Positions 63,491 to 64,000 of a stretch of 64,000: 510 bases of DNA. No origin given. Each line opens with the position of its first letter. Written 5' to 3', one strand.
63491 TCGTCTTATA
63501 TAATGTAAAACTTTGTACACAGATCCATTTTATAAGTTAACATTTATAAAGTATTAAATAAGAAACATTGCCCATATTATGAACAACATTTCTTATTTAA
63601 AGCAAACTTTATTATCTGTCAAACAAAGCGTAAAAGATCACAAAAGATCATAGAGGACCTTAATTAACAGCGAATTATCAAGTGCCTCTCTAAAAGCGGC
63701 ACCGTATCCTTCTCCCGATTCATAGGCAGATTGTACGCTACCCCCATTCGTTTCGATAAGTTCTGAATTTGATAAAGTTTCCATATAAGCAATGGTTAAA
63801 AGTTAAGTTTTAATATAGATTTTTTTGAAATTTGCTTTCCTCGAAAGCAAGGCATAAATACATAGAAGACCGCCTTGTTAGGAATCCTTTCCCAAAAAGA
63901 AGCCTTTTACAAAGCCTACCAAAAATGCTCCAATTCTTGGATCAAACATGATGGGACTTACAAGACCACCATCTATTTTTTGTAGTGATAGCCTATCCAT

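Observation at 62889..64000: Two tandem double-glycine-leader peptide genes plus a CPBP/Abi protease gene in an AT-rich edge segment: a putative (two-peptide?) bacteriocin locus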

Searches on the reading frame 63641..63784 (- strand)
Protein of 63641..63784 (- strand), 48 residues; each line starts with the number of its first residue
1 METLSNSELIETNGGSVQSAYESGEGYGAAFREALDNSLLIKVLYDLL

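Call 4: search_protein_families(library=pfam, proteins=[window:63641-63784:-], max_evalue=10)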
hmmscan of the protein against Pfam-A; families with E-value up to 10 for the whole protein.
seq(48 aa): 1 family
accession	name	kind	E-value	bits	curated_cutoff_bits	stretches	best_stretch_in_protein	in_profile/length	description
PF04369.19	Lactococcin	-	0.21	12.2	23.1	1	4-18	10-24/60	Lactococcin-like family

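Call 5: search_protein_families(library=ncbifam, proteins=[window:63641-63784:-], max_evalue=10)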
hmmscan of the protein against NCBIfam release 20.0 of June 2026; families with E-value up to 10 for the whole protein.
seq(48 aa): 0 families

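Call 6: find_encoding_contigs(protein=window:63641-63784:-, flank=10000, max_places=6)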
Protein seq(48 aa) (48 aa): no gene with exactly this product is on record in the collection.

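Call 15: find_homologous_proteins(query=window:63641-63784:-, max_evalue=10)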
Query seq(48 aa) (48 aa): 4 proteins with E <= 10 among 4 candidates.
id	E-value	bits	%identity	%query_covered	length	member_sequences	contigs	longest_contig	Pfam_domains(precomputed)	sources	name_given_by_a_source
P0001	6.3e-22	92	100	100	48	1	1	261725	-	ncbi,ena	-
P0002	1.5e-21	91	100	100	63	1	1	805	-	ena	-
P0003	2.7e-18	81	88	100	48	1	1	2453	-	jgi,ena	-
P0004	3.6e-16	75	83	100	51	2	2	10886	-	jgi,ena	-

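Call 17: find_encoding_contigs(protein=P0004, flank=10000, max_places=6)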
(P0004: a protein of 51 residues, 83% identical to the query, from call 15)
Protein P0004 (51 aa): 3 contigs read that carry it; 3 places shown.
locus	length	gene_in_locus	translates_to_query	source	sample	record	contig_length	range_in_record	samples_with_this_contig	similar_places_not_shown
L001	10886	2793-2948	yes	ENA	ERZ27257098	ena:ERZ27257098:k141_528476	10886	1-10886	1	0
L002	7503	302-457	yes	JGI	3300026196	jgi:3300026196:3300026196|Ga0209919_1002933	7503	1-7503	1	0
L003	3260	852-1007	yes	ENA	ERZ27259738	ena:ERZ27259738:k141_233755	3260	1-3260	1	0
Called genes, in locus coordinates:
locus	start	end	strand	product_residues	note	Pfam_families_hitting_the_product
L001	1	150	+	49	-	?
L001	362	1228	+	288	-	-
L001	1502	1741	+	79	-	PF04226:Transgly_assoc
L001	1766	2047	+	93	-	-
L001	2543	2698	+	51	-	-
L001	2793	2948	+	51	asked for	-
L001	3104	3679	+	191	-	PF02517:Rce1-like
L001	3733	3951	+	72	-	-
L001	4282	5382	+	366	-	PF21016:RlmN_N, PF04055:Radical_SAM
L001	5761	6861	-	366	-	PF10502:Peptidase_S26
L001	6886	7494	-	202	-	-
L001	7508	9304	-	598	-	PF00009:GTP_EFTU, PF03144:GTP_EFTU_D2, PF22042:EF-G_D2 (weak), PF14492:EFG_III (weak), PF00679:EFG_C, PF06421:LepA_C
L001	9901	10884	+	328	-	?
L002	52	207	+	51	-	-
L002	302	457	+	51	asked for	-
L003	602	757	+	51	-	-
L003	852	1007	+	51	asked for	-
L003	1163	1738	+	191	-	PF02517:Rce1-like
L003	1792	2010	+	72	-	-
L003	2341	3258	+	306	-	?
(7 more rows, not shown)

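Call 20: find_encoding_contigs(protein=P0003, flank=10000, max_places=6)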
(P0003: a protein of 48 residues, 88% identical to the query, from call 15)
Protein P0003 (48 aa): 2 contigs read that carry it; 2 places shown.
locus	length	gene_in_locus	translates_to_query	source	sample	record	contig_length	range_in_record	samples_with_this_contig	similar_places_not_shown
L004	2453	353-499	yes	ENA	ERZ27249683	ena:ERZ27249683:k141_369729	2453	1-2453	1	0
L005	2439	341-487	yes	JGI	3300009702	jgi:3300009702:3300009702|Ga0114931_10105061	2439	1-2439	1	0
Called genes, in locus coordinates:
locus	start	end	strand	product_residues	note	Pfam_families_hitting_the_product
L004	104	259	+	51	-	-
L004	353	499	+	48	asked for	-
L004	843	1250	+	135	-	PF02517:Rce1-like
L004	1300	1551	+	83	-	-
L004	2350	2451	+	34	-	?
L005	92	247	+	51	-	-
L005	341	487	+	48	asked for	-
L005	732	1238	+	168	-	PF02517:Rce1-like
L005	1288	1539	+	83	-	-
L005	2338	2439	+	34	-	?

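Call 21: list_cluster_members(proteins=[P0001, P0003, P0004])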
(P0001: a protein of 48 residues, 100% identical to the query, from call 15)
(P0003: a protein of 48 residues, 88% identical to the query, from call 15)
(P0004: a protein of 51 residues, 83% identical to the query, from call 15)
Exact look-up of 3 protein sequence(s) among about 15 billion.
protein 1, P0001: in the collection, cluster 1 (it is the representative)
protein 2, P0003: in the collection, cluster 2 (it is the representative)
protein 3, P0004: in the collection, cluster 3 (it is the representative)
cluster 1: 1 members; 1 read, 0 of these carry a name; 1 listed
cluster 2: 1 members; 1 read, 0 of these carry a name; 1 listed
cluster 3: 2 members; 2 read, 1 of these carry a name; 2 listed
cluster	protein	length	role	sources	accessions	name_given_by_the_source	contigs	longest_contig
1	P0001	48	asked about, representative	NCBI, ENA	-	-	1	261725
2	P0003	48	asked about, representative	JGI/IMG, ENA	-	-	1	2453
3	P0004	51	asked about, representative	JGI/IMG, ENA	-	-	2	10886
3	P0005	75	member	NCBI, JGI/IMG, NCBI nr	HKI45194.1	MAG TPA: hypothetical protein VKA08_07695 [Balneolales bacterium] | hypothetical protein | hypothetical protein [Balneolales bacterium]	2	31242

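Call 22: find_encoding_contigs(protein=P0005, flank=10000, max_places=6)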
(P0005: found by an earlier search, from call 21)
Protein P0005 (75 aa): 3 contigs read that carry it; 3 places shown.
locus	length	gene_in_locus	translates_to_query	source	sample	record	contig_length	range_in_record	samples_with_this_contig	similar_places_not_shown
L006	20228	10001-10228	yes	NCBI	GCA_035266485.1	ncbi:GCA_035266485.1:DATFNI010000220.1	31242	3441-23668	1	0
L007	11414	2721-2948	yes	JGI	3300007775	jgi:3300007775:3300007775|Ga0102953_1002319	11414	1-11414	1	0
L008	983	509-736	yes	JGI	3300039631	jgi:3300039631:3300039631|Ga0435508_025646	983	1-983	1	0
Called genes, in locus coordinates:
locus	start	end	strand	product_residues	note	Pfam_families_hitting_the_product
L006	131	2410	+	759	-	PF26549:Tricorn_N (faint), PF00930:DPPIV_N, PF00756:Esterase (faint), PF01738:DLH (faint), PF02129:Peptidase_S15, PF00326:Peptidase_S9, PF12146:Hydrolase_4 (faint)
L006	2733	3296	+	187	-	PF00578:AhpC-TSA, PF08534:Redoxin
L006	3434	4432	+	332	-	PF00248:Aldo_ket_red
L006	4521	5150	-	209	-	-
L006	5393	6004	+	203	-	PF00081:Sod_Fe_N, PF02777:Sod_Fe_C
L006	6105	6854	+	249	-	PF02678:Pirin, PF17954:Pirin_C_2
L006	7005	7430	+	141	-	PF02566:OsmC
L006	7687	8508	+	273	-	-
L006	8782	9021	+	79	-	PF04226:Transgly_assoc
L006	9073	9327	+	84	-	-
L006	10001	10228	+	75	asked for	-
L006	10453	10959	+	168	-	PF02517:Rce1-like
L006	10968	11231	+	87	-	-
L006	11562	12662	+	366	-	PF21016:RlmN_N, PF04055:Radical_SAM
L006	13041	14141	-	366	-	PF10502:Peptidase_S26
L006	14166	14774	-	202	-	-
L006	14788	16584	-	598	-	PF00009:GTP_EFTU, PF03144:GTP_EFTU_D2, PF22042:EF-G_D2 (weak), PF14492:EFG_III (weak), PF00679:EFG_C, PF06421:LepA_C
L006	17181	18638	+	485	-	PF19293:CdaA_N (weak), PF02457:DAC, PF07949:YbbR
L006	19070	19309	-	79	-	PF01910:Thiamine_BP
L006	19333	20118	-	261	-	PF03976:PPK2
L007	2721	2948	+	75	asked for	-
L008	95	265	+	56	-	-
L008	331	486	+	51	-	-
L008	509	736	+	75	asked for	-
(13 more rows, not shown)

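Call 41: find_homologous_proteins(query=A1, max_evalue=10)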
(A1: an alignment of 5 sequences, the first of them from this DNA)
Query A1 (5 sequences) (48 aa, profile of the alignment): 8 proteins with E <= 10 among 11 candidates.
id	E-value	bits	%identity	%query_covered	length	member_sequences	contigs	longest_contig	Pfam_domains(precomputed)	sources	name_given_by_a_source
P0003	2.1e-25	106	88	100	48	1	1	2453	-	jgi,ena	-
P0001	1.2e-24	103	100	100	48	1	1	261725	-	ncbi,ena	-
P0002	3.1e-24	102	100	100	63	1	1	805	-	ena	-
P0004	1.0e-23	101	83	100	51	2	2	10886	-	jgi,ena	-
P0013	8.1e-23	98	46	75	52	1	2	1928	-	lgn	-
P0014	9.1e-23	98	41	75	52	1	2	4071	-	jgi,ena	-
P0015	1.3e-19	87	38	75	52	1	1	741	-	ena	-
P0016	1.4e-14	71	35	100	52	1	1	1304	-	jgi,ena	-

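Call 49: search_protein_families(library=pfam, proteins=[L001:1766-2047:+, L001:362-1228:+], max_evalue=1)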
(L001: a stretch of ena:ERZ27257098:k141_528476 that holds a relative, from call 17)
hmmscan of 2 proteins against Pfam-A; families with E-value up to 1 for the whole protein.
L001:1766-2047:+ (93 aa): 0 families

L001:362-1228:+ (288 aa): 0 families

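Call 50: search_protein_families(library=ncbifam, proteins=[P0016], max_evalue=10)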
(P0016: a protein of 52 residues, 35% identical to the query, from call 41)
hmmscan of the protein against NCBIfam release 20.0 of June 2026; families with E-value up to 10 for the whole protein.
P0016 (52 aa): 0 families

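Call 69: find_encoding_contigs(protein=P0014, flank=10000, max_places=10)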
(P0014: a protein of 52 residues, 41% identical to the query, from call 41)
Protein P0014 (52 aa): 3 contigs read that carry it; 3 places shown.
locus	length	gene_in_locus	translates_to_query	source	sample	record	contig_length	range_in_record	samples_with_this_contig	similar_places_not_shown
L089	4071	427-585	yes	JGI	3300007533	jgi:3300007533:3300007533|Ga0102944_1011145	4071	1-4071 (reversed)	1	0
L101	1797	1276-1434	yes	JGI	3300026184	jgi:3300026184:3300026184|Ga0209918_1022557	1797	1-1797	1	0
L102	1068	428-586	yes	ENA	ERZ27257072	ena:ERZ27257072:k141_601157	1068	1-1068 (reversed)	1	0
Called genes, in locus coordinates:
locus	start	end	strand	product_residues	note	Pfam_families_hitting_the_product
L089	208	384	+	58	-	-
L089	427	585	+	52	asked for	-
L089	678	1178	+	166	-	PF02517:Rce1-like (weak)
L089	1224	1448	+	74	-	-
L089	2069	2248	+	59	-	-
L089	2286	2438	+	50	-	-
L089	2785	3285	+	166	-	PF02517:Rce1-like (weak)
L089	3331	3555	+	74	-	-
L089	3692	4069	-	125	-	?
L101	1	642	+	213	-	?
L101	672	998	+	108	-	-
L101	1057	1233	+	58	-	-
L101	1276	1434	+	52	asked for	-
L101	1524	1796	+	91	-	?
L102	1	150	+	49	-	?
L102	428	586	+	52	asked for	-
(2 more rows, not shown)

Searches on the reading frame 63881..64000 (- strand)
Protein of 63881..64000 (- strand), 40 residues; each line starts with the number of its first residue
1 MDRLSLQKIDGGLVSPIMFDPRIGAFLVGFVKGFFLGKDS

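Call 4: search_protein_families(library=pfam, proteins=[window:63881-64000:-], max_evalue=10)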
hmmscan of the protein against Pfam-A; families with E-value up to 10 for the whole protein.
seq(40 aa): 0 families

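Call 5: search_protein_families(library=ncbifam, proteins=[window:63881-64000:-], max_evalue=10)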
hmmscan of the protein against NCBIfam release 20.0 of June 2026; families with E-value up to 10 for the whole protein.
seq(40 aa): 0 families

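Call 48: search_protein_representatives(protein=window:63881-64000:-)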
Query: 40 residues. Proteins with E-value up to 0.001 (for the whole library): 1; up to 1e-10: 1; up to 1e-30: 0. The best 1 are listed.
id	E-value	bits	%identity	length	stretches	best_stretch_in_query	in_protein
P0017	2.6e-17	76.2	98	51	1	1-40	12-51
